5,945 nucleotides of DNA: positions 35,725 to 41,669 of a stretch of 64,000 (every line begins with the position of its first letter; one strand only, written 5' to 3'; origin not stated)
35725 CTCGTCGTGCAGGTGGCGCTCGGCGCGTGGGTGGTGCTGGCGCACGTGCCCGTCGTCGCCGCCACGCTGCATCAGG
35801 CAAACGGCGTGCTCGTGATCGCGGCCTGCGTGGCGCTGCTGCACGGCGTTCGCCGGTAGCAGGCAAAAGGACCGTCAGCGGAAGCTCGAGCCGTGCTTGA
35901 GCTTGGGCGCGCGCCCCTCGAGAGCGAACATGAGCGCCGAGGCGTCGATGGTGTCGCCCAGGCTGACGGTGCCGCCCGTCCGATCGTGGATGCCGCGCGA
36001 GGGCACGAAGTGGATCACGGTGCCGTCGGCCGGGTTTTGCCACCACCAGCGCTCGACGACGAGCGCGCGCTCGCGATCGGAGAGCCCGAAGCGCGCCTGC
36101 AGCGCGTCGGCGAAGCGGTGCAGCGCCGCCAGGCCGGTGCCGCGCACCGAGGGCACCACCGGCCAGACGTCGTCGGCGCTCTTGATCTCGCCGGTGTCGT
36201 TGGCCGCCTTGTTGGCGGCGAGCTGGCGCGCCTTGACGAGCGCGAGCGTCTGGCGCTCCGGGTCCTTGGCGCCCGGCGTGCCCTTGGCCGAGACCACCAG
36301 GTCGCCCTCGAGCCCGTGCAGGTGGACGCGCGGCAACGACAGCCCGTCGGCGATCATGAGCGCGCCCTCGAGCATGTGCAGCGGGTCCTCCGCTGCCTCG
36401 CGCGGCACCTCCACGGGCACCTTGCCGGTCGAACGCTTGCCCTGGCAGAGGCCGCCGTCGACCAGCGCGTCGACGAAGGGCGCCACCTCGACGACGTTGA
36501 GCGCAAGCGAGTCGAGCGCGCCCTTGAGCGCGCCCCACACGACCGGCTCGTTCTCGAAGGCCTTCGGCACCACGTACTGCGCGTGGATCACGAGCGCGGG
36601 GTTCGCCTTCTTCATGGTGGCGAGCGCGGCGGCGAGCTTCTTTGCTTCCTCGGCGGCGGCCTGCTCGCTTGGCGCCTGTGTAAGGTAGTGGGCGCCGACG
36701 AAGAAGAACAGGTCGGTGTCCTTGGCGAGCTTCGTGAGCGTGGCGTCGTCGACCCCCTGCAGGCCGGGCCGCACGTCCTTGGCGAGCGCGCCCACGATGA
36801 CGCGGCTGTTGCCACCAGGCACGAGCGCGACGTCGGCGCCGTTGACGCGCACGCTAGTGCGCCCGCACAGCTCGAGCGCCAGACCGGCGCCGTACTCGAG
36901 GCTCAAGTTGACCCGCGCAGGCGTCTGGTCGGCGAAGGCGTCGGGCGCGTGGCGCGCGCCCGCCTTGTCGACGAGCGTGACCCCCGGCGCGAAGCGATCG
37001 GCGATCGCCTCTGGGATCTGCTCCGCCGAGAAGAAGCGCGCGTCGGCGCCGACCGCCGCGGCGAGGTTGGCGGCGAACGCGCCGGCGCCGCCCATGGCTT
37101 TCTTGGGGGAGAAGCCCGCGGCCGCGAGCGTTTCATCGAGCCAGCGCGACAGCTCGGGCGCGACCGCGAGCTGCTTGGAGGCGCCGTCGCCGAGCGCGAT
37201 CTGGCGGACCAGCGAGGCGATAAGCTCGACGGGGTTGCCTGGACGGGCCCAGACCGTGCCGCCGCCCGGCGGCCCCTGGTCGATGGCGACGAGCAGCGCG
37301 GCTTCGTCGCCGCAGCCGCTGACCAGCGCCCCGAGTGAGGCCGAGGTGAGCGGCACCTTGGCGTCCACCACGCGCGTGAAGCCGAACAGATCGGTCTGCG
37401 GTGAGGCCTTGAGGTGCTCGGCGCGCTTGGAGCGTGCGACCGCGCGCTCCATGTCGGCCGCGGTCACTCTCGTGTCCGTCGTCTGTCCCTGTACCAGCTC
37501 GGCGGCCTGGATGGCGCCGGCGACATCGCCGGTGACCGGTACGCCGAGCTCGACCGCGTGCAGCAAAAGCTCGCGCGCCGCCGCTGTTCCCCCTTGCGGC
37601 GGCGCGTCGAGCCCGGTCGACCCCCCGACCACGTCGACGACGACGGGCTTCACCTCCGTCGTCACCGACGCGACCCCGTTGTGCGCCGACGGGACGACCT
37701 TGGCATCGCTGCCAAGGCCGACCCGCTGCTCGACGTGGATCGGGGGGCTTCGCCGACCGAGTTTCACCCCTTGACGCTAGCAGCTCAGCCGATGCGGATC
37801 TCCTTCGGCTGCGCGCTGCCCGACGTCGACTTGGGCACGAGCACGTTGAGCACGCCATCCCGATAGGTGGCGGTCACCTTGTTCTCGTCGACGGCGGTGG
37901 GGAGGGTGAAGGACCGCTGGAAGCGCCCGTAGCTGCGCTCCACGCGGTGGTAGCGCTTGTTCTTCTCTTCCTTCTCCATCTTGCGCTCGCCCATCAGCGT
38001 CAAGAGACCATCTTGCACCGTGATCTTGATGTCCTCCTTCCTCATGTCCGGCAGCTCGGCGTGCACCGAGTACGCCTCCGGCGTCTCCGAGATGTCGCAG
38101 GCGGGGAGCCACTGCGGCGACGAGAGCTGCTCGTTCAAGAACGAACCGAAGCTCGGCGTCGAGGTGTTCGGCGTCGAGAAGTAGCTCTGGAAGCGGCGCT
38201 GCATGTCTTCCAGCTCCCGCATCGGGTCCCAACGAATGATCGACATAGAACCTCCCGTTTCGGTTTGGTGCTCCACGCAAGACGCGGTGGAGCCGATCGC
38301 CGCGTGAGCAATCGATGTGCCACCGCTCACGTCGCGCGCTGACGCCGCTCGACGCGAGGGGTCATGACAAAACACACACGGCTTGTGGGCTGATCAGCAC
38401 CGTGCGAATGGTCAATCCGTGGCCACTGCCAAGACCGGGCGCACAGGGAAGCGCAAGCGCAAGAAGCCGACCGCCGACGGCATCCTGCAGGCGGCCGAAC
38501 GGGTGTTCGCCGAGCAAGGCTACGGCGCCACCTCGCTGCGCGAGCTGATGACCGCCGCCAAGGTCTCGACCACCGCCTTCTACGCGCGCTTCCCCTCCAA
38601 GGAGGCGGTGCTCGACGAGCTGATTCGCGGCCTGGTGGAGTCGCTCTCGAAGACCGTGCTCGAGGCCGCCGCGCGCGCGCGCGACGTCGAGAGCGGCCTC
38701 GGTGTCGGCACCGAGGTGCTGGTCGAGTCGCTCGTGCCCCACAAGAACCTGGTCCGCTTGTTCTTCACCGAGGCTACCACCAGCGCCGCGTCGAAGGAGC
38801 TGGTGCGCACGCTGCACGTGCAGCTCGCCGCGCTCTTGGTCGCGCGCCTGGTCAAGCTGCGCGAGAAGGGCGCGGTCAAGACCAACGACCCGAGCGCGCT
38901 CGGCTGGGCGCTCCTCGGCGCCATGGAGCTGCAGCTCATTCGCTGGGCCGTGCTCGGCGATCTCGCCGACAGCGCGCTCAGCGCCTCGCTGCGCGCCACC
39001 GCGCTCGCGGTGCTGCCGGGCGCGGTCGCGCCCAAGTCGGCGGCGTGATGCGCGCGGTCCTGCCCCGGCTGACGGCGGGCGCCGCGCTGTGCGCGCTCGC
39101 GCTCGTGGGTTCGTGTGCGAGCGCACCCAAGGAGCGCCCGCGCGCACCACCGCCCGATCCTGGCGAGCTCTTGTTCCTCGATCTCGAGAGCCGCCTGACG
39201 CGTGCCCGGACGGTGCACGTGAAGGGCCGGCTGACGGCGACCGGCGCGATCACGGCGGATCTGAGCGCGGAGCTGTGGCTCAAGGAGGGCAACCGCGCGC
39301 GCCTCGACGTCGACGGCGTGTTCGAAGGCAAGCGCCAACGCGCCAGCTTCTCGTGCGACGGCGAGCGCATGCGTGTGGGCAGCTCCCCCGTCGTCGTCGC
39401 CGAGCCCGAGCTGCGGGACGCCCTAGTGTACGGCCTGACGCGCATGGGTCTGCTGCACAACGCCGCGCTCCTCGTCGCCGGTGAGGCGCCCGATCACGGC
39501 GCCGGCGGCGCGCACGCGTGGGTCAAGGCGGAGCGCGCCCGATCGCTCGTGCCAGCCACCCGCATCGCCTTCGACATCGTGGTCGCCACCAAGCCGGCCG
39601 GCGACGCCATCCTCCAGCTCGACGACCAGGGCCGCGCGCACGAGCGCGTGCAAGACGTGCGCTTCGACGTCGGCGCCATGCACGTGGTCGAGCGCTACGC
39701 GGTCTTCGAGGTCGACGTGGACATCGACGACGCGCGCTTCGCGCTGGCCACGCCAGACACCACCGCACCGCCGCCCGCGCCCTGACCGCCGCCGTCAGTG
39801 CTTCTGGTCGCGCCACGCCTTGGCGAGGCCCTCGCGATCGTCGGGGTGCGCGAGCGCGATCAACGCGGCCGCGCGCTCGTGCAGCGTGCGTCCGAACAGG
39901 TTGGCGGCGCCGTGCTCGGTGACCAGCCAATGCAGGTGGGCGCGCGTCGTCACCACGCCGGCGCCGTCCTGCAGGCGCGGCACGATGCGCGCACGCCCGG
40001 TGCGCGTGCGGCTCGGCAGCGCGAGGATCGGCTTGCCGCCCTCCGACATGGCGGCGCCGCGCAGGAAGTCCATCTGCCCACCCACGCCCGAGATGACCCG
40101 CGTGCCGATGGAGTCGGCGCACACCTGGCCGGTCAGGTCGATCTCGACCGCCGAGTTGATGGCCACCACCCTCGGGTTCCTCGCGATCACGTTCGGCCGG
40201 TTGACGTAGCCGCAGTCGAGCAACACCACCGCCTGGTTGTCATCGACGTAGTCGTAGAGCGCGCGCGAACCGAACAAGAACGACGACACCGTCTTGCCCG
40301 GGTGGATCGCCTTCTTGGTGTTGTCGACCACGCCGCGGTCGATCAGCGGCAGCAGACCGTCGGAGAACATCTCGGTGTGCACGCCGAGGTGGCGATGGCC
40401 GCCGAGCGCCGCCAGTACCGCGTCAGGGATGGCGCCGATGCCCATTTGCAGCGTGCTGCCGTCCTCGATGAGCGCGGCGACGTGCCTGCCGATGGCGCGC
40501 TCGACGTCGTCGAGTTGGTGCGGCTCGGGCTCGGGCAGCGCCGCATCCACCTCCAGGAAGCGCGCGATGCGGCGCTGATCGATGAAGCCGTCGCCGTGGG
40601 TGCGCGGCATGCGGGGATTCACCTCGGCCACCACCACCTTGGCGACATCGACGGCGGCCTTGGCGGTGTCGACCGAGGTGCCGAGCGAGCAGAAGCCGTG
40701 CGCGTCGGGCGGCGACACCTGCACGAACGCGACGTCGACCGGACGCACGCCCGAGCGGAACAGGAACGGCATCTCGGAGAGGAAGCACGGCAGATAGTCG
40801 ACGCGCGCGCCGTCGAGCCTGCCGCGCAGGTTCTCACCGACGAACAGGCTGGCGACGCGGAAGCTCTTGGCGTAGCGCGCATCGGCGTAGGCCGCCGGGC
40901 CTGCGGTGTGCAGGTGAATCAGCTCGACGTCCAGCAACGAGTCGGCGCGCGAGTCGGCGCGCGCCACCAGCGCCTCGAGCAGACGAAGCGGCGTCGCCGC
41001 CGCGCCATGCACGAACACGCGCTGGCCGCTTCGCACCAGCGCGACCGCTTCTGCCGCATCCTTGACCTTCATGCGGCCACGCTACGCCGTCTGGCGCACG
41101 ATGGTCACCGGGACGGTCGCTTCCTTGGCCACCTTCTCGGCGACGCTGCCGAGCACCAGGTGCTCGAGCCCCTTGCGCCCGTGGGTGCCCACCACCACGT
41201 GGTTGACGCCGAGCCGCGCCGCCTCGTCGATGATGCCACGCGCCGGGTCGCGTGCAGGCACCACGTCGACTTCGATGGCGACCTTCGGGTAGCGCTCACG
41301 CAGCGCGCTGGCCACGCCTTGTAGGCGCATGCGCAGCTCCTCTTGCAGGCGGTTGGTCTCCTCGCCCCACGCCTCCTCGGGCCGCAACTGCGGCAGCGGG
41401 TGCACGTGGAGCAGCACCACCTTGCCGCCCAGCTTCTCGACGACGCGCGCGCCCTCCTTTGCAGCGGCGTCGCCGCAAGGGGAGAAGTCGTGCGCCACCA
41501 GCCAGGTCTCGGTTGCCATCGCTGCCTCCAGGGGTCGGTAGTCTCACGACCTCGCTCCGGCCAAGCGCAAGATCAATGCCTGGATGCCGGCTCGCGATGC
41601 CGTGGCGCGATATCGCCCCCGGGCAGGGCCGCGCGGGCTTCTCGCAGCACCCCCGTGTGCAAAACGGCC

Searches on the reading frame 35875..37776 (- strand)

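Call 32: search_protein_families(library=pfam, proteins=[window:35875-37776:-], max_evalue=0.001)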
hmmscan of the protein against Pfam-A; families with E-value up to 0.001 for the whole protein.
window:35875-37776:- (633 aa): 1 family
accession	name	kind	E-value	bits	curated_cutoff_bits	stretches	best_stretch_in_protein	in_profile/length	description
PF04587.20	ADP_PFK_GK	-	2.4e-10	40.1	27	1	182-616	44-429/430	ADP-specific Phosphofructokinase/Glucokinase conserved region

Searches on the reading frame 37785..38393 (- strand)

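Call 32: search_protein_families(library=pfam, proteins=[window:37785-38393:-], max_evalue=0.001)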
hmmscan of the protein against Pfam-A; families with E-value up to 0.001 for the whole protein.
window:37785-38393:- (202 aa): 2 families
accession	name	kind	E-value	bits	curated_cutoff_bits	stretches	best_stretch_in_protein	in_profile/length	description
PF00011.27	HSP20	-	7.9e-27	93.8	20.8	1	100-201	1-101/102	Hsp20/alpha crystallin family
PF17886.7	ArsA_HSP20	-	3.5e-06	26.9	22.5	1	107-184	3-61/63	HSP20-like domain found in ArsA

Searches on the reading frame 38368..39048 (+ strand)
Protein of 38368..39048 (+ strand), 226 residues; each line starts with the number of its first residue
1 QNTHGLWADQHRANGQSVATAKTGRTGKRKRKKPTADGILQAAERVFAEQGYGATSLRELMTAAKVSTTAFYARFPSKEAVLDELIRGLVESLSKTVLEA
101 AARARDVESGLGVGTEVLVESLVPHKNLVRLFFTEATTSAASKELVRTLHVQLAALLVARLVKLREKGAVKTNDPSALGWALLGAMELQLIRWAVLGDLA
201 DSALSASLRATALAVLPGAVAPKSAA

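Call 32: search_protein_families(library=pfam, proteins=[window:38368-39048:+], max_evalue=0.001)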
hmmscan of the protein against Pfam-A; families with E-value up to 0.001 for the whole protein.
window:38368-39048:+ (226 aa): 1 family
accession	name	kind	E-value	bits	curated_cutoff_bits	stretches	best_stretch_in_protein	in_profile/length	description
PF00440.29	TetR_N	-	6.6e-16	58.3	24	1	39-85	1-47/47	Bacterial regulatory proteins, tetR family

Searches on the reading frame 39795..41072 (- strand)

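Call 32: search_protein_families(library=pfam, proteins=[window:39795-41072:-], max_evalue=0.001)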
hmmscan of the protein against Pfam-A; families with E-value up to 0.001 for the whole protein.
window:39795-41072:- (425 aa): 2 families
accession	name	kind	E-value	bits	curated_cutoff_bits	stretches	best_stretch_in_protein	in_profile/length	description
PF13336.12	AcetylCoA_hyd_C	-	4.8e-60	202.4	23.7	1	268-419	1-153/154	Acetyl-CoA hydrolase/transferase C-terminal domain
PF02550.21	AcetylCoA_hydro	-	2.8e-27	96.5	24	1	2-177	8-190/198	Acetyl-CoA hydrolase/transferase N-terminal domain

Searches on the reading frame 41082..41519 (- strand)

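Call 32: search_protein_families(library=pfam, proteins=[window:41082-41519:-], max_evalue=0.001)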
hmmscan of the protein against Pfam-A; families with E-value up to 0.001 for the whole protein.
window:41082-41519:- (145 aa): 1 family
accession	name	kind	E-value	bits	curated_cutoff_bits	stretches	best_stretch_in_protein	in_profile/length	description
PF00582.32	Usp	-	1.6e-26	94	24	1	7-142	6-141/141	Universal stress protein family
